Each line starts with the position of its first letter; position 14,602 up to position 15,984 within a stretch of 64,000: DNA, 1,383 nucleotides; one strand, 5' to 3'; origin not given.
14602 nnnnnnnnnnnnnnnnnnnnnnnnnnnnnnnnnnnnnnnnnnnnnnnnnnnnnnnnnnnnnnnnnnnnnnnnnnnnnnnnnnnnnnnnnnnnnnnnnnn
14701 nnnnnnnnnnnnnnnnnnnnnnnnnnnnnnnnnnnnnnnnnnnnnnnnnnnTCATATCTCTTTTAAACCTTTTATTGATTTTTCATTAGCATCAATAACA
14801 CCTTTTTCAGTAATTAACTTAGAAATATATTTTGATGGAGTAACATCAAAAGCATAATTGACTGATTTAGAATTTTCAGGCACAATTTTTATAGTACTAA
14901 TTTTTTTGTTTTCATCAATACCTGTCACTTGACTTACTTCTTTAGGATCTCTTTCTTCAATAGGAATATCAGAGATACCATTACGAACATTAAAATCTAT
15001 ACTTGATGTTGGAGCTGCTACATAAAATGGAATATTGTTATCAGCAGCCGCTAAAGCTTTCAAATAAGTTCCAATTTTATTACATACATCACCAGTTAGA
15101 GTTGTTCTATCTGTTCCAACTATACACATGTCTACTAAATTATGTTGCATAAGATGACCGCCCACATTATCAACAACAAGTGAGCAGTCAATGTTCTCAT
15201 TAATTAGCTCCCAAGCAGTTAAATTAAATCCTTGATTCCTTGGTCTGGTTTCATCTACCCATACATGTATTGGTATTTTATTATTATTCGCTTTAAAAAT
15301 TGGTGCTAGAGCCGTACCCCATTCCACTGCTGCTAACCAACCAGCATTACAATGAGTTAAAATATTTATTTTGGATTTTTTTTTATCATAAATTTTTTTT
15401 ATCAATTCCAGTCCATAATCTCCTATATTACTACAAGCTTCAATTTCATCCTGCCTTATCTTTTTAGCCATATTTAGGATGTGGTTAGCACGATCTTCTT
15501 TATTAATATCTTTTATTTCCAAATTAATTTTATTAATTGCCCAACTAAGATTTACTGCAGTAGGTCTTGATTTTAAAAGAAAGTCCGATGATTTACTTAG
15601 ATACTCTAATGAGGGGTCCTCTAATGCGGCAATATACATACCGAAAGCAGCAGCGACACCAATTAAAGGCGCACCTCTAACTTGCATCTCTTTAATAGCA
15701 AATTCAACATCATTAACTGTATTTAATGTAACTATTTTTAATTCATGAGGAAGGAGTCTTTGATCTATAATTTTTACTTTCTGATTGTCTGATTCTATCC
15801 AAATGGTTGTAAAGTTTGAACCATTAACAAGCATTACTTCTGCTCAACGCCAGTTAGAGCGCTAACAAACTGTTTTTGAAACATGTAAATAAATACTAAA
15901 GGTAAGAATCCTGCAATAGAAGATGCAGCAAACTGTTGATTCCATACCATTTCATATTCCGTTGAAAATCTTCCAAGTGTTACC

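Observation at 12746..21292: Import-coupled methylthioribose / 5-deoxyribose salvage island resembling a DHAP shunt, with no mtnB/C/D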

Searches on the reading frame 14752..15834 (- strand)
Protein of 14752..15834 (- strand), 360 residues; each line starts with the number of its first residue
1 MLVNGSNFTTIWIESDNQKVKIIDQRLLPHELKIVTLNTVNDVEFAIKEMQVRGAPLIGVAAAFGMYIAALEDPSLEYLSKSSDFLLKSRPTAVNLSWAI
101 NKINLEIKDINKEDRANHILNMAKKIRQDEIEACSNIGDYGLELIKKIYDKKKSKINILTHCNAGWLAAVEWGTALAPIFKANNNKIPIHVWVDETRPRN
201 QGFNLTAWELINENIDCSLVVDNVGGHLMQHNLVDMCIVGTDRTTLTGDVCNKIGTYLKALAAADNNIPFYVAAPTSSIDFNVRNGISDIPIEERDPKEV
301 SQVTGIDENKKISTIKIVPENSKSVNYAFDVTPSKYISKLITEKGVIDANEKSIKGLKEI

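Call 3: search_protein_families(library=pfam, proteins=[window:14752-15834:-])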
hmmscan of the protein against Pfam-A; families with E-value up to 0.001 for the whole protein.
window:14752-15834:- (360 aa): 1 family
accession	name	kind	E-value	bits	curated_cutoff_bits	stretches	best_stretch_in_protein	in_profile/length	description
PF01008.23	IF-2B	-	5e-69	233.1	22.4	1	51-348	1-279/280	Initiation factor 2 subunit family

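Call 4: search_protein_families(library=ncbifam, proteins=[window:14752-15834:-])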
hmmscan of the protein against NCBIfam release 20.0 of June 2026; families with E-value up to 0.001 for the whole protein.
window:14752-15834:- (360 aa): 8 families
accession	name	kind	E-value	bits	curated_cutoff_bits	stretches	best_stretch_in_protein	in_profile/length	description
NF004326.0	PRK05720.1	subfamily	1.1e-132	442.2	271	1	9-354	12-348/358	s-methyl-5-thioribose-1-phosphate isomerase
TIGR00512.1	salvage_mtnA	equivalog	2.5e-122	408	279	1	14-348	4-334/335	S-methyl-5-thioribose-1-phosphate isomerase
TIGR00524.1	eIF-2B_rel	subfamily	1.1e-94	317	185.85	1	38-348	2-302/303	S-methyl-5-thioribose-1-phosphate isomerase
NF004700.0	PRK06036.1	equivalog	2.3e-85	286.6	528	1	10-348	3-329/339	S-methyl-5-thioribose-1-phosphate isomerase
NF004436.0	PRK05772.1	equivalog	3.3e-79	266.8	521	1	13-348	19-350/363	S-methyl-5-thioribose-1-phosphate isomerase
TIGR00511.1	ribulose_e2b2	equivalog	2e-46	158.6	314.1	1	40-348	2-287/301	ribose 1,5-bisphosphate isomerase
NF006210.0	PRK08335.1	equivalog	1.7e-20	73.4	339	1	139-347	83-269/275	translation initiation factor IF-2B subunit alpha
NF004994.0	PRK06372.1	equivalog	4.6e-10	39.3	249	1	180-273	102-191/253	translation initiation factor IF-2B subunit delta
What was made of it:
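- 14752..15834 (-): MtnA/DrdI-type 5-methylthioribose-1-P (5-deoxyribose-1-P) isomerase. TIGR00512 scores 408 bits against a cut-off of 279 (call 4).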

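Call 58: search_solved_structures(query=window:14752-15834:-, max_evalue=1e-10)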
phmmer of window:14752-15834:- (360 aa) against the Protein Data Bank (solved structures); distinct sequences matched with E-value up to 1e-10: 15.
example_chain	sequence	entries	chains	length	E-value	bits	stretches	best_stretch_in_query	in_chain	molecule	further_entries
1t9k_A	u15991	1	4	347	9.8e-75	254.9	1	13-359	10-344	Probable methylthioribose-1-phosphate isomerase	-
2yrf_A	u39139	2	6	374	5.4e-69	236.1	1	17-351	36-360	Methylthioribose-1-phosphate isomerase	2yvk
6a34_A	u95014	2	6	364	2e-66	227.6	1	13-349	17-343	Putative methylthioribose-1-phosphate isomerase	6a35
1t5o_A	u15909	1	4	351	1e-60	208.8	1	19-347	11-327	Translation initiation factor eIF2B, subunit delta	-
2a0u_A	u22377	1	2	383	8.6e-50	172.9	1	19-346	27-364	initiation factor 2B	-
4ldq_A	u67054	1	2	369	5.4e-47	163.7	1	19-350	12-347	Methylthioribose-1-phosphate isomerase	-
4ldr_A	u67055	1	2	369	3.7e-46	161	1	19-350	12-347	Methylthioribose-1-phosphate isomerase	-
3a11_A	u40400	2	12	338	2.6e-25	92.4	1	38-348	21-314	Translation initiation factor eIF-2B, delta subunit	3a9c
5yfj_A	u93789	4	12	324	2.8e-24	89.1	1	42-348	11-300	Ribose 1,5-bisphosphate isomerase | Ribose-1,5-bisphosphate isomerase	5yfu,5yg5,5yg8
3vm6_A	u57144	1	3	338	4.5e-24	88.4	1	38-348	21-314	Translation initiation factor eIF-2B, delta subunit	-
5yft_A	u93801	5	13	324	1.4e-23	86.8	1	42-348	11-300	Ribose 1,5-bisphosphate isomerase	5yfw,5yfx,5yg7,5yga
5yfs_A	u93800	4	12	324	5.2e-23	84.9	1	42-348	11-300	Ribose 1,5-bisphosphate isomerase | Ribose-1,5-bisphosphate isomerase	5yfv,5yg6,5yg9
1w2w_B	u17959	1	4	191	3.4e-22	82.2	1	190-351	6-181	5-METHYLTHIORIBOSE-1-PHOSPHATE ISOMERASE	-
1w2w_A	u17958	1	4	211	1.5e-18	70.2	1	14-179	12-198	5-METHYLTHIORIBOSE-1-PHOSPHATE ISOMERASE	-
1vb5_A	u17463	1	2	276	1.6e-13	53.6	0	174-296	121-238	translation initiation factor eIF-2B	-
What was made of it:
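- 14752..15834 (-): PDB relatives are 1t9k (E 1e-74) and 2yrf/2yvk (call 58).
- On DHAP shunt / 5-deoxyribose disposal pathway: PDB relatives in call 58.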
